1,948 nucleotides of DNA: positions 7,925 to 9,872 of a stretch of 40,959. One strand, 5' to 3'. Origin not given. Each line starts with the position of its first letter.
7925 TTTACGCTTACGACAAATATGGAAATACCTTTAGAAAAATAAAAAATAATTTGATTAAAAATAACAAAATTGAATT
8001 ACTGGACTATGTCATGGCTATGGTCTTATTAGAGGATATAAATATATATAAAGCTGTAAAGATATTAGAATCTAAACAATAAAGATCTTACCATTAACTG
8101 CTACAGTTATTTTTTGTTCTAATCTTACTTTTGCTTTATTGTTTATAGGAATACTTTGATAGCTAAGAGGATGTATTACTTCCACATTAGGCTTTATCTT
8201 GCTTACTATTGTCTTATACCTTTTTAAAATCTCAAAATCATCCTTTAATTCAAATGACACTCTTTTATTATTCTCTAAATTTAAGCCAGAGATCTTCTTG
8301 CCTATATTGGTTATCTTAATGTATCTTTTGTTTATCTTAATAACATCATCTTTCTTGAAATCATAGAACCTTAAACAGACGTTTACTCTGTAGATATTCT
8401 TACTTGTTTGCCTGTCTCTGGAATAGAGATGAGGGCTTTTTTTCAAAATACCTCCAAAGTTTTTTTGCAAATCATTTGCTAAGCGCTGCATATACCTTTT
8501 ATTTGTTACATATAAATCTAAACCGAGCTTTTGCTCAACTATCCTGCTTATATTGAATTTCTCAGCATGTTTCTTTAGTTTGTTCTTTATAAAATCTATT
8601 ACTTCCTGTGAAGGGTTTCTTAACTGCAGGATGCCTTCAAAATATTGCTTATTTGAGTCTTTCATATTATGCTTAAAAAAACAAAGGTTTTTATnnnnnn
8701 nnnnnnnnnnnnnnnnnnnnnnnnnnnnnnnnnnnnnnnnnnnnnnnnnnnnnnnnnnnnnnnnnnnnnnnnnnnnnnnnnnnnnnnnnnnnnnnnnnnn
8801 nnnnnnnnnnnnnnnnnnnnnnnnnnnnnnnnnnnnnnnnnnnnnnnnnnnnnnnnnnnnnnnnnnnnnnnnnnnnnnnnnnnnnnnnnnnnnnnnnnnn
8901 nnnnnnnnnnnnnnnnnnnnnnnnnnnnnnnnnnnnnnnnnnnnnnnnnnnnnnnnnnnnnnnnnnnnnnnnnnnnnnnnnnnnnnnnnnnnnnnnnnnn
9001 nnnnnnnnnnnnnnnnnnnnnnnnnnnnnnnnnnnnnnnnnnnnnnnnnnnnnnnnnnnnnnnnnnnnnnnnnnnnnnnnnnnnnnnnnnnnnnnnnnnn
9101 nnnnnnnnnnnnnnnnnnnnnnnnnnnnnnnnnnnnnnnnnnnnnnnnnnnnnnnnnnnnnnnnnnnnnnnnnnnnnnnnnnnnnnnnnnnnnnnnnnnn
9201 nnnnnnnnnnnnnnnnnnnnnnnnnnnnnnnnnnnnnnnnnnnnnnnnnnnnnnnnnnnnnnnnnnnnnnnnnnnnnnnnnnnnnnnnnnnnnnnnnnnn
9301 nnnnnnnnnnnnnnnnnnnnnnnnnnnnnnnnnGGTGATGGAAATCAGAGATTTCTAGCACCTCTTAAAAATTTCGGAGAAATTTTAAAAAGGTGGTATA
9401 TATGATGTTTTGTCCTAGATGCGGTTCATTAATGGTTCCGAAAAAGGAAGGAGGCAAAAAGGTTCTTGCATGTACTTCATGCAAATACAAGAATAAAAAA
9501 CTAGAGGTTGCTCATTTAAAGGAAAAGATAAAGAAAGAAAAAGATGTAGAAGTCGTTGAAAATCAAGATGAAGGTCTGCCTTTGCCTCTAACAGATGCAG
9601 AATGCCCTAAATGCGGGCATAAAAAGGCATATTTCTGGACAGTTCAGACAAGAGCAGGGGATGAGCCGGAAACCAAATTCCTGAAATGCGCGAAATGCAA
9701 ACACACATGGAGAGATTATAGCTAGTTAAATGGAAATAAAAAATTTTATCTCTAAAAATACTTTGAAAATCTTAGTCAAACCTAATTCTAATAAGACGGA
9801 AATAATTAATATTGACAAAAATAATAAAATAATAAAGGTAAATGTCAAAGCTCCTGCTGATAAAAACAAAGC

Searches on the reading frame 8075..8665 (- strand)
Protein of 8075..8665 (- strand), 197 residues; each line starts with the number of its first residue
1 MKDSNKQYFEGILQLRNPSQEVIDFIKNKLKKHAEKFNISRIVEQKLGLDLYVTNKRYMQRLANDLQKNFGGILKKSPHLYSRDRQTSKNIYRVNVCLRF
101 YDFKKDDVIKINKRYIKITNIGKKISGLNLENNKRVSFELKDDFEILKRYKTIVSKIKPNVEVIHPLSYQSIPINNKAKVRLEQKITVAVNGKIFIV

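Call 8: search_protein_families(library=pfam, proteins=[window:8075-8665:-], max_evalue=0.001)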
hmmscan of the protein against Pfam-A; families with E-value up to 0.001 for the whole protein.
window:8075-8665:- (197 aa): 1 family
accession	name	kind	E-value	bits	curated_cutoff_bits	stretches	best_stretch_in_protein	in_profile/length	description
PF04981.18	NMD3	-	1.8e-15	57.6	24.9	1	5-99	141-242/243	NMD3 family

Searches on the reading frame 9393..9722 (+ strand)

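Call 25: search_protein_families(library=pfam, proteins=[window:9393-9722:+])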
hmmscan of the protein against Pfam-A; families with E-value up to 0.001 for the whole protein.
window:9393-9722:+ (110 aa): 9 families
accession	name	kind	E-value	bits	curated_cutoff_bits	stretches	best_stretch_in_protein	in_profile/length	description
PF01096.23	Zn_ribbon_TFIIS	-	1.3e-20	73.4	21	1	69-107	1-39/39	Transcription factor S-II (TFIIS)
PF02150.21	Zn_ribbon_RPB9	-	4e-08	33.4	25.2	1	4-33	1-30/36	RNA polymerases M/15 Kd subunit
PF12760.12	Zn_ribbon_IS1595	-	5.8e-07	29.8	25.4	1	70-105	20-46/46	Transposase zinc-ribbon domain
PF13408.12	Zn_ribbon_recom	-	3.5e-05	24.5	25.3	1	4-35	5-37/58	Recombinase zinc beta ribbon domain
PF24042.1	DUF7351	-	0.00011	22.4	31.2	1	7-107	4-105/177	Domain of unknown function (DUF7351)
PF08274.17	Zn_Ribbon_YjdM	-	0.00013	22.4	30.8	0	70-106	4-29/30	PhnA Zinc-Ribbon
PF13717.11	Zn_ribbon_4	-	0.0002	21.7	30.3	0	93-107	22-36/36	zinc-ribbon domain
PF14354.12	Lar_restr_allev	-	0.00079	20.1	28.6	0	7-38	6-34/58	Restriction alleviation protein Lar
PF21349.2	RUBY_RBDX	-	0.00095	19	26.5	0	70-81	18-29/30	Rubrerythrin, rubredoxin-like domain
